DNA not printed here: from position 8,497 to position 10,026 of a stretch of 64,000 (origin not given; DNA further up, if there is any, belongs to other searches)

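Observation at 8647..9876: Coiled-coil + SAM-methyltransferase next to two GT4 enzymes resembles a WbdD-like chain-terminating molecular ruler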

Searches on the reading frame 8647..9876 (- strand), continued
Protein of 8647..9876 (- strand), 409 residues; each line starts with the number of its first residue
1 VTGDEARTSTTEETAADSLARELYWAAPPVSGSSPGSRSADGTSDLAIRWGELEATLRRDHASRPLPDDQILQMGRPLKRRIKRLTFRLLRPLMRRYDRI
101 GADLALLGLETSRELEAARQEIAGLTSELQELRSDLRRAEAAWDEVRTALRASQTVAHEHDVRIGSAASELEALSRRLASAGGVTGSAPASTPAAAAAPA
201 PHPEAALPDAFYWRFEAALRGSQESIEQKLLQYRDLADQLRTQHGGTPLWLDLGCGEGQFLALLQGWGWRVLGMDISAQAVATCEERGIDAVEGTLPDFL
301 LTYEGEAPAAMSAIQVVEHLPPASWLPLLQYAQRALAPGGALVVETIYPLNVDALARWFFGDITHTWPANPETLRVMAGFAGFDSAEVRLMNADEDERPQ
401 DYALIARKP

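Call 12: find_encoding_contigs(protein=P0057, flank=10000, max_places=2)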
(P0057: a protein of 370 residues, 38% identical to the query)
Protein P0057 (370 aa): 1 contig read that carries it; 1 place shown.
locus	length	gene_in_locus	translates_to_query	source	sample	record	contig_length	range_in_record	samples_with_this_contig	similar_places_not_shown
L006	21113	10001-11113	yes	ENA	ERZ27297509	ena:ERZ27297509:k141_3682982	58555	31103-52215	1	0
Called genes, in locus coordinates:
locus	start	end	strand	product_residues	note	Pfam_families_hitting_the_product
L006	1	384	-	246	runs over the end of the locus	PF10099:RskA_C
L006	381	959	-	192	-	PF07638:Sigma70_ECF, PF04542:Sigma70_r2, PF17782:WHD_DprA (faint), PF08281:Sigma70_r4_2, PF04545:Sigma70_r4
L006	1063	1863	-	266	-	PF00990:GGDEF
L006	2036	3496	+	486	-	PF03816:LytR_cpsA_psr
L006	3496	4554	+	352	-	PF00483:NTP_transferase, PF12804:NTP_transf_3, PF25087:GMPPB_C (weak), PF24894:Hexapep_GlmU (weak), PF25084:LbH_EIF2B (weak)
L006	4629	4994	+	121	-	-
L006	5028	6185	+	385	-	PF13439:Glyco_transf_4, PF20706:GT4-conflict, PF00534:Glycos_transf_1, PF13692:Glyco_trans_1_4, PF13524:Glyco_trans_1_2 (faint)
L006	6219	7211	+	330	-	PF00106:adh_short (weak), PF01073:3Beta_HSD, PF01370:Epimerase, PF02719:Polysacc_synt_2, PF04321:RmlD_sub_bind, PF07993:NAD_binding_4, PF13460:NAD_binding_10, PF16363:GDP_Man_Dehyd, +1 more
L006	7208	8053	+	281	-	PF01370:Epimerase, PF02719:Polysacc_synt_2 (faint), PF04321:RmlD_sub_bind, PF16363:GDP_Man_Dehyd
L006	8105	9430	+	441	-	PF04185:Phosphoesterase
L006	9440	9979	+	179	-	PF13527:Acetyltransf_9, PF00583:Acetyltransf_1, PF13508:Acetyltransf_7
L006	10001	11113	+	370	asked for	PF13489:Methyltransf_23, PF02353:CMAS (faint), PF08241:Methyltransf_11, PF08242:Methyltransf_12, PF13649:Methyltransf_25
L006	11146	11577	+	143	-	-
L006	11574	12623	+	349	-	PF13439:Glyco_transf_4 (faint), PF00534:Glycos_transf_1, PF13692:Glyco_trans_1_4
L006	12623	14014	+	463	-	PF00534:Glycos_transf_1, PF13692:Glyco_trans_1_4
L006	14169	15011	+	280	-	PF01061:ABC2_membrane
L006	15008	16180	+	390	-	PF00005:ABC_tran, PF13304:AAA_21 (faint), PF14524:Wzt_C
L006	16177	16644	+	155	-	PF00892:EamA (faint)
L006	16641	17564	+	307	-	PF00535:Glycos_transf_2, PF13641:Glyco_tranf_2_3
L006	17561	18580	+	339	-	PF00483:NTP_transferase, PF12804:NTP_transf_3, PF00132:Hexapep (faint), PF25084:LbH_EIF2B, PF25087:GMPPB_C, PF24894:Hexapep_GlmU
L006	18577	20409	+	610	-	PF08486:SpoIID, PF08310:LGFP (weak)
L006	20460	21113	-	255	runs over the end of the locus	PF11303:DUF3105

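Call 13: find_encoding_contigs(protein=P0021, flank=10000, max_places=2)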
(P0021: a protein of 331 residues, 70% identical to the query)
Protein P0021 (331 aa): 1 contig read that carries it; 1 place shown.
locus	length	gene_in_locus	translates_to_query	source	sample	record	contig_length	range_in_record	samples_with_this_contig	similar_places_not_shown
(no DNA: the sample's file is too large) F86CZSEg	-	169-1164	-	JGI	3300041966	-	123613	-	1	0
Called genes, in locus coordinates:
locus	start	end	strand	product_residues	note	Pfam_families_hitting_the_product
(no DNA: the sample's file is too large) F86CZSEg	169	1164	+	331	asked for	PF07021:MetW (weak), PF13489:Methyltransf_23, PF08241:Methyltransf_11, PF08242:Methyltransf_12, PF13649:Methyltransf_25, PF13847:Methyltransf_31 (faint)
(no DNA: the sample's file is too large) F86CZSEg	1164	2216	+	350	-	PF13439:Glyco_transf_4 (faint), PF13579:Glyco_trans_4_4 (faint), PF00534:Glycos_transf_1, PF13692:Glyco_trans_1_4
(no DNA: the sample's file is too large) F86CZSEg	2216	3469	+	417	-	PF13439:Glyco_transf_4 (faint), PF00534:Glycos_transf_1, PF13692:Glyco_trans_1_4, PF13524:Glyco_trans_1_2 (weak)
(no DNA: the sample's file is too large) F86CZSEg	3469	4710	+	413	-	PF01839:FG-GAP (faint), PF13517:FG-GAP_3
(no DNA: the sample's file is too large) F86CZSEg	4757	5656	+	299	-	PF01297:ZnuA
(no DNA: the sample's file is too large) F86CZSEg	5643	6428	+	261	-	PF00005:ABC_tran, PF02463:SMC_N (faint), PF13304:AAA_21 (weak)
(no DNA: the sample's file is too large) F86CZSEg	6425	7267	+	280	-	PF00950:ABC-3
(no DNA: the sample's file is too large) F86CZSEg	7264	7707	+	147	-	PF01475:FUR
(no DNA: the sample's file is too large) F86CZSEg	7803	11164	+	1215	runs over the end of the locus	PF07690:MFS_1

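Call 20: search_solved_structures(query=A2, max_evalue=10, show_alignments=0)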
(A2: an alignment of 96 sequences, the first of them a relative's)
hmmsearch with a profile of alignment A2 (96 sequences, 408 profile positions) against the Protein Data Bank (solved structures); distinct sequences matched with E-value up to 10: 346 (the best 60 are shown).
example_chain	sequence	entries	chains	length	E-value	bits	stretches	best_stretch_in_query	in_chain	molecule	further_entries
3dli_A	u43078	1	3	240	7.2e-72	246.3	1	185-407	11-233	methyltransferase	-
3e8s_A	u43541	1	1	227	2.2e-12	50.4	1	221-327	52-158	Putative SAM Dependent Methyltransferase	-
1ve3_A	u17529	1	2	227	2.4e-12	50.3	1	202-318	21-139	hypothetical protein PH0226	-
9khp_A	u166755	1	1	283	3.1e-11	46.6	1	221-274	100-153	Class I SAM-dependent methyltransferase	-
9klx_A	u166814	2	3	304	5.7e-11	45.7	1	221-274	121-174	Class I SAM-dependent methyltransferase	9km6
3e23_A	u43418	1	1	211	1.4e-09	41.2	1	195-317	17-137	uncharacterized protein RPA2492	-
9icz_A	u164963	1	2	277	2.9e-09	40.1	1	200-319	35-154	S-adenosylmethionine (SAM)-dependent methyltransferase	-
6uk5_A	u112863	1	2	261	3.1e-09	40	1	191-320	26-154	CalS10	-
8gdu_A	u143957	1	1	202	4.3e-09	39.6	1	194-265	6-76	Methyltransferase domain-containing protein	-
5gm1_A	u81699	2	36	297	8.4e-09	38.6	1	206-322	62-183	O-methylransferase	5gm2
3bkw_A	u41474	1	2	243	2.3e-08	37.1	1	214-324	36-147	S-adenosylmethionine dependent methyltransferase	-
3jwi_A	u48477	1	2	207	3.8e-08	36.4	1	212-323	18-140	Methyltransferase type 12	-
3cc8_A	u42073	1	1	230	4.1e-08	36.3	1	209-296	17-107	Putative methyltransferase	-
7pd7_A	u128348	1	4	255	4.7e-08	36.2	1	221-318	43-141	Methyltransferase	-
6mro_A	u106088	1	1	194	4.7e-08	36.2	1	206-265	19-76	methyl transferase from Methanosarcina acetivorans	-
4ax8_A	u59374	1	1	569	7.5e-06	28.9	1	208-261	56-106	WBDD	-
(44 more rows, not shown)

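Call 24: find_related_loci(query=A1, collection=genome_contigs, flank=10000)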
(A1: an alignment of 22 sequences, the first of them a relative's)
Query A1 (409 aa) in genome_contigs; peptide patterns used: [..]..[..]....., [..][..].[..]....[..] (x = any residue, [..] = any of these).
67 stretches matched a pattern; 56 encode a relative of the query (tblastn E <= 1e-3); 54 distinct loci.
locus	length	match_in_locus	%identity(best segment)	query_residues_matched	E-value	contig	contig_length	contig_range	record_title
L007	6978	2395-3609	97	1-409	0e+0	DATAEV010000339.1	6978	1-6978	MAG TPA_asm: Actinomycetota bacterium isolate SMAG_U6786 k141_7004922, whole genome shotgun sequence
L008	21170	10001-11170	89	15-408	0e+0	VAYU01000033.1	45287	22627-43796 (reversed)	MAG: Actinobacteria bacterium isolate AC_66 14_1009_16_30cm_scaffold_678, whole genome shotgun sequence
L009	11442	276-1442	65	14-407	8e-164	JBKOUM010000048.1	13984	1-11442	MAG: Actinomycetota bacterium isolate GM_HAYS_MAG_00026 GM_HAYS_000000293572, whole genome shotgun sequence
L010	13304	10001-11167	64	14-407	5e-163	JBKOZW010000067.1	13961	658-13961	MAG: Actinomycetota bacterium isolate GB_HAYS_MAG_00024 GB_HAYS_000000407284, whole genome shotgun sequence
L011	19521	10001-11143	55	16-408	5e-130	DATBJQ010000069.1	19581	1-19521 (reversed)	MAG TPA_asm: Actinomycetota bacterium isolate SMAG_U3924 k141_4305269, whole genome shotgun sequence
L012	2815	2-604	93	208-408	5e-130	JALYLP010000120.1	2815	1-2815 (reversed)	MAG: Actinomycetota bacterium isolate AFD bin42 SD1484-86_k127_1948282, whole genome shotgun sequence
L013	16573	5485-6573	49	31-408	2e-105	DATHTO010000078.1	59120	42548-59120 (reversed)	MAG TPA_asm: Actinomycetota bacterium isolate SMAG_U16079 k141_626451, whole genome shotgun sequence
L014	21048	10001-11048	50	44-405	2e-91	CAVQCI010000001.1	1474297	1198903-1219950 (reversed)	MAG: uncultured Actinomycetes bacterium isolate MFD02199.bin.2.161 genome assembly, contig: contig_10328, whole genome s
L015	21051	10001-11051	55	52-408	6e-69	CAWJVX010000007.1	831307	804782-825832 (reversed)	MAG: uncultured Gemmatimonadales bacterium isolate MFD09206.bin.1.39 genome assembly, contig: contig_3279, whole genome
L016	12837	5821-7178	41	1-406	2e-68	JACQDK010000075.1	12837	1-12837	MAG: Actinomycetota bacterium isolate NC_groundwater_992_Pr1_S-0.65um_70_10 Montesol18_Sp65_coassembly_scaffold_791875,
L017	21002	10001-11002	39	36-408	3e-68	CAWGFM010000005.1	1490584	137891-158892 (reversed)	MAG: uncultured Actinomycetes bacterium isolate MFD05567.bin.1.91 genome assembly, contig: contig_75915, whole genome sh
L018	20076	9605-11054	39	10-408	6e-68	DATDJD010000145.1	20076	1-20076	MAG TPA_asm: Actinomycetota bacterium isolate SMAG_U321 k141_598934, whole genome shotgun sequence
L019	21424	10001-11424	38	13-408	6e-68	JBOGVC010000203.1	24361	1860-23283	MAG: Actinomycetota bacterium isolate SC-S_metawrap_bin.34 k127_1844237, whole genome shotgun sequence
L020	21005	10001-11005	38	28-408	2e-72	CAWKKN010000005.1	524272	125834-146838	MAG: uncultured Actinomycetes bacterium isolate MFD03975.bin.2.20 genome assembly, contig: contig_34391, whole genome sh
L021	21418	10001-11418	38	18-408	2e-67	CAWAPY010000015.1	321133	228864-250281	MAG: uncultured Actinomycetota bacterium isolate MFD02840.bin.2.41 genome assembly, contig: contig_57702, whole genome s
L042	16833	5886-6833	39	34-407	7e-62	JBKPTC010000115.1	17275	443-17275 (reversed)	MAG: bacterium isolate GS_EKS_MAG_00006 GS_EKS_000003829534, whole genome shotgun sequence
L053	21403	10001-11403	38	4-408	4e-63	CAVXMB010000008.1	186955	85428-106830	MAG: uncultured Actinomycetota bacterium isolate MFD09206.bin.2.162 genome assembly, contig: contig_30537, whole genome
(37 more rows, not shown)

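Call 26: predict_structure(alignment_id=A2)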
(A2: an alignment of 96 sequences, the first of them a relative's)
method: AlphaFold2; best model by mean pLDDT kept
length: 409 residues; sequences in the alignment: 96
mean_pLDDT: 84.9   pTM: 0.55
mean pLDDT of the five models: 84.9, 83.6, 82.7, 82.5, 81.7
residues with pLDDT >= 90: 222; 70-90: 117; 50-70: 37; < 50: 33
segments of 3 or more residues with pLDDT < 50: 1-12, 27-29, 31-39, 184-191
pLDDT, mean of each block of 10 residues (from residue 1): 38 64 58 46 72 79 65 83 86 82 84 87 93 95 94 87 81 82 49 55 68 86 93 98 97 97 98 97 98 98 98 98 98 98 98 96 95 98 98 96 98
secondary structure, 60 per line:
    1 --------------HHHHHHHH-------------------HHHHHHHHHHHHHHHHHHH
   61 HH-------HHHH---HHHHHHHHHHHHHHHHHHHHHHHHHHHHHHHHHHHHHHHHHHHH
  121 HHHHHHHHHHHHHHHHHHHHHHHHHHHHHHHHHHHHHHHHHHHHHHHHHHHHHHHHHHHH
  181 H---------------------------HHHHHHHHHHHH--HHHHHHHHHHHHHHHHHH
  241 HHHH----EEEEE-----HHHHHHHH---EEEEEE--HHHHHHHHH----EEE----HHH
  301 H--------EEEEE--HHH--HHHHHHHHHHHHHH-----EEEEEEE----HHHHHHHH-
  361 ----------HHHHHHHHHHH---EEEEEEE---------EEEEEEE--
elements in order: H15-22 H42-62 H70-73 H77-181 H209-220 H223-244 E249-253 H259-266 E270-275 H278-286 E291-293 H298-301 E310-314 H322-335 E341-347 H352-359 H371-381 E385-391 E401-407

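Call 32: fold_search(model_id=the predicted structure, library=pdb)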
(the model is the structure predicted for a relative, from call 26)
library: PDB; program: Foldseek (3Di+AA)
matches with E <= 10: 1800; with E <= 0.001: 1260
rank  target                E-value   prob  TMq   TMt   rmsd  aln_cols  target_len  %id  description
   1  3dli_A                3.7e-15  1.00  0.44  0.80   2.0       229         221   25  Crystal structure of a SAM dependent methyltransferase from Archaeoglobus fulgidus (released 2008-07-15)
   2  5f8c_A                1.4e-11  1.00  0.38  0.43   4.7       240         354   20  Rv2258c-unbound (released 2016-06-29)
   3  5f8c_B                1.9e-11  1.00  0.36  0.40   5.2       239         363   22  Rv2258c-unbound (released 2016-06-29)
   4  5f8e_C                2.7e-11  1.00  0.37  0.42   5.0       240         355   21  Rv2258c-SAH (released 2016-06-29)
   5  5f8f_B                3.7e-11  1.00  0.33  0.37   6.2       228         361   21  Rv2258c-SFG (released 2016-06-29)
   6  9fd3                  4.2e-11  1.00  0.37  0.67   4.5       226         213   17  CysG(N-16)-D190N mutant in complex with SAH from Kitasatospora cystarginea (released 2024-08-21)
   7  9icz_A                4.2e-11  1.00  0.37  0.54   7.9       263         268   20  C-Methyltransferase SeMT from Saccharopolyspora erythraea (released 2025-12-10)
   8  9fcl                  5.0e-11  1.00  0.34  0.62   6.0       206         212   18  CysG(N-16) in complex with SAM from Kitasatospora cystarginea (released 2024-08-21)
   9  5f8e_A                5.6e-11  1.00  0.37  0.42   4.8       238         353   22  Rv2258c-SAH (released 2016-06-29)
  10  3d2l_A                6.4e-11  1.00  0.35  0.59   6.4       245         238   16  Crystal structure of SAM-dependent methyltransferase (ZP_00538691.1) from EXIGUOBACTERIUM SP. 255-15 at 1.90 A resolut (released 2008-05-20)
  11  3e8s                  6.8e-11  1.00  0.35  0.60   6.5       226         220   22  Crystal structure of Putative SAM Dependent Methyltransferase in Complex with SAH (NP_744700.1) from PSEUDOMONAS PUTIDA  (released 2008-09-02)
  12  2xva_D                7.2e-11  1.00  0.30  0.59   4.8       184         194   18  Crystal structure of the tellurite detoxification protein TehB from E. coli in complex with sinefungin (released 2011-02-16)
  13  9fce_A                8.1e-11  1.00  0.32  0.58   7.1       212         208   20  BelI in complex with SAM from Streptomyces sp. UCK14 (released 2024-08-21)
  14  1qzz                  9.2e-11  1.00  0.34  0.40   5.6       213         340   19  Crystal structure of aclacinomycin-10-hydroxylase (RdmB) in complex with S-adenosyl-L-methionine (SAM) (released 2003-11-25)
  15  9fcq                  9.8e-11  1.00  0.35  0.64   4.4       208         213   19  CysG(N-16)-H122A mutant in complex with SAH from Kitasatospora cystarginea (released 2024-08-21)
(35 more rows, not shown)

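Call 36: search_protein_families(library=pfam, proteins=[L006:11146-11577:+, L006:15008-16180:+, L006:16177-16644:+, L006:16641-17564:+, L006:6219-7211:+, L006:7208-8053:+, L006:3496-4554:+, L006:17561-18580:+], max_evalue=0.001)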
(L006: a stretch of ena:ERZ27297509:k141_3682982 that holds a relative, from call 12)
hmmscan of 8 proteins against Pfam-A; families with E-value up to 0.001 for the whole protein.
L006:11146-11577:+ (143 aa): 0 families

L006:15008-16180:+ (390 aa): 4 families
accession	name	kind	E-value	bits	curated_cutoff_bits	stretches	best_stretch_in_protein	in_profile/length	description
PF00005.33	ABC_tran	-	1.4e-21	78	25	1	41-172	1-135/137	ABC transporter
PF14524.12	Wzt_C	-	1.1e-09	38.8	30.4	1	250-368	4-128/143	Wzt C-terminal domain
PF13304.12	AAA_21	-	3.9e-07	30.9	27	1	55-76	3-24/304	AAA domain, putative AbiEii toxin, Type IV TA system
PF13555.12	AAA_29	-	0.00077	19.6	27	0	46-79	17-50/61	P-loop containing region of AAA domain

L006:16177-16644:+ (155 aa): 2 families
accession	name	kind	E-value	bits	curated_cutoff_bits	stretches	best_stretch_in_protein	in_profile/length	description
PF00892.27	EamA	-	1.3e-05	25.9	28.2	1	66-149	62-133/135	EamA-like transporter family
PF19779.4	DUF6264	-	0.00015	22.5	31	1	6-113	48-158/183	Family of unknown function (DUF6264)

L006:16641-17564:+ (307 aa): 3 families
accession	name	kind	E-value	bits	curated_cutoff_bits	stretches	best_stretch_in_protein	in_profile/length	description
PF00535.33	Glycos_transf_2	-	6.1e-18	65.8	23.3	1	28-210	2-167/168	Glycosyl transferase family 2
PF13641.12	Glyco_tranf_2_3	-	2.3e-13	51.1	27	1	25-250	2-214/230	Glycosyltransferase like family 2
PF13632.12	Glyco_trans_2_3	-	8.1e-06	26.2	27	1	173-272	51-134/198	Glycosyl transferase family group 2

L006:6219-7211:+ (330 aa): 11 families
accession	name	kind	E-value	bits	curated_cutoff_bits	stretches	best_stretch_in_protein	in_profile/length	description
PF01370.27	Epimerase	-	6.4e-65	219.4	20.9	1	3-237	1-240/240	NAD dependent epimerase/dehydratase family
PF16363.11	GDP_Man_Dehyd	-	4.4e-62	210.9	27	1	4-298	1-330/332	GDP-mannose 4,6 dehydratase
PF02719.21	Polysacc_synt_2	-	1e-21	77.9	20.2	1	3-258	1-250/293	Polysaccharide biosynthesis protein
PF04321.23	RmlD_sub_bind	-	1.4e-20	74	27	1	1-259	1-235/287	RmlD substrate binding domain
PF01073.25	3Beta_HSD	-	4.7e-20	72.2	22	1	4-221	1-225/280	3-beta hydroxysteroid dehydrogenase/isomerase family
PF13460.12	NAD_binding_10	-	4.7e-14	53.1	27.2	1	7-160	1-134/184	NAD(P)H-binding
PF07993.18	NAD_binding_4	-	9.1e-14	51.7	20.1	1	5-175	1-206/258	Male sterility protein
PF00106.31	adh_short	-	1e-07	32.1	26.6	1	3-73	3-73/195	short chain dehydrogenase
PF03435.24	Sacchrp_dh_NADP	-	1.6e-05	25.7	25.1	1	8-81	5-79/129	Saccharopine dehydrogenase NADP binding domain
PF08659.16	KR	-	0.00023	21.6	22.6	1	3-81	3-92/180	KR domain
PF05368.20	NmrA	-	0.00033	20.8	27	1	2-79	4-78/298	NmrA-like family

L006:7208-8053:+ (281 aa): 5 families
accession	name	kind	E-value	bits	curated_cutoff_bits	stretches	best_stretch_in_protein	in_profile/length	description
PF04321.23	RmlD_sub_bind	-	1.2e-66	225.2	27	1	1-275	1-283/287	RmlD substrate binding domain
PF01370.27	Epimerase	-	1.5e-22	80.7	20.9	1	4-169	2-197/240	NAD dependent epimerase/dehydratase family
PF16363.11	GDP_Man_Dehyd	-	1.8e-14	54.4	27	1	23-138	48-167/332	GDP-mannose 4,6 dehydratase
PF02719.21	Polysacc_synt_2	-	8.2e-07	28.9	20.2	1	35-149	62-170/293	Polysaccharide biosynthesis protein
PF07993.18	NAD_binding_4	-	4.8e-05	23.1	20.1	1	50-152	88-209/258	Male sterility protein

L006:3496-4554:+ (352 aa): 5 families
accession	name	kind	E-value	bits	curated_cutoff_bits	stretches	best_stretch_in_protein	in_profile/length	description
PF00483.29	NTP_transferase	-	2.7e-49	168.4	21.2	1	3-234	2-243/245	Nucleotidyl transferase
PF12804.13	NTP_transf_3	-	8.2e-10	39.5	27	1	3-134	1-124/160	MobA-like NTP transferase domain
PF24894.1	Hexapep_GlmU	-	7.4e-08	32.9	23.3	1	249-298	18-67/104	GlmU-like, C-terminal hexapeptide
PF25084.1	LbH_EIF2B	-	4.6e-07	30.2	54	1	247-330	20-99/105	EIF2B subunit epsilon LbH domain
PF07959.18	Fucose_pyrophosphorylase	-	0.00012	21.6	34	1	254-305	274-329/418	Fucose pyrophosphorylase domain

L006:17561-18580:+ (339 aa): 5 families
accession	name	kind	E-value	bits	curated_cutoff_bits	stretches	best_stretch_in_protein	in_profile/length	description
PF00483.29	NTP_transferase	-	2.1e-45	155.7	21.2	1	2-227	1-240/245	Nucleotidyl transferase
PF12804.13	NTP_transf_3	-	6.4e-14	52.9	27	1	3-132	1-123/160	MobA-like NTP transferase domain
PF25084.1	LbH_EIF2B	-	8.1e-11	42.3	54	1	248-325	10-87/105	EIF2B subunit epsilon LbH domain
PF24894.1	Hexapep_GlmU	-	9.9e-08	32.5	23.3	1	262-328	21-85/104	GlmU-like, C-terminal hexapeptide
PF00132.30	Hexapep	-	4.1e-06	26.7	27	0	262-292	4-35/36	Bacterial transferase hexapeptide (six repeats)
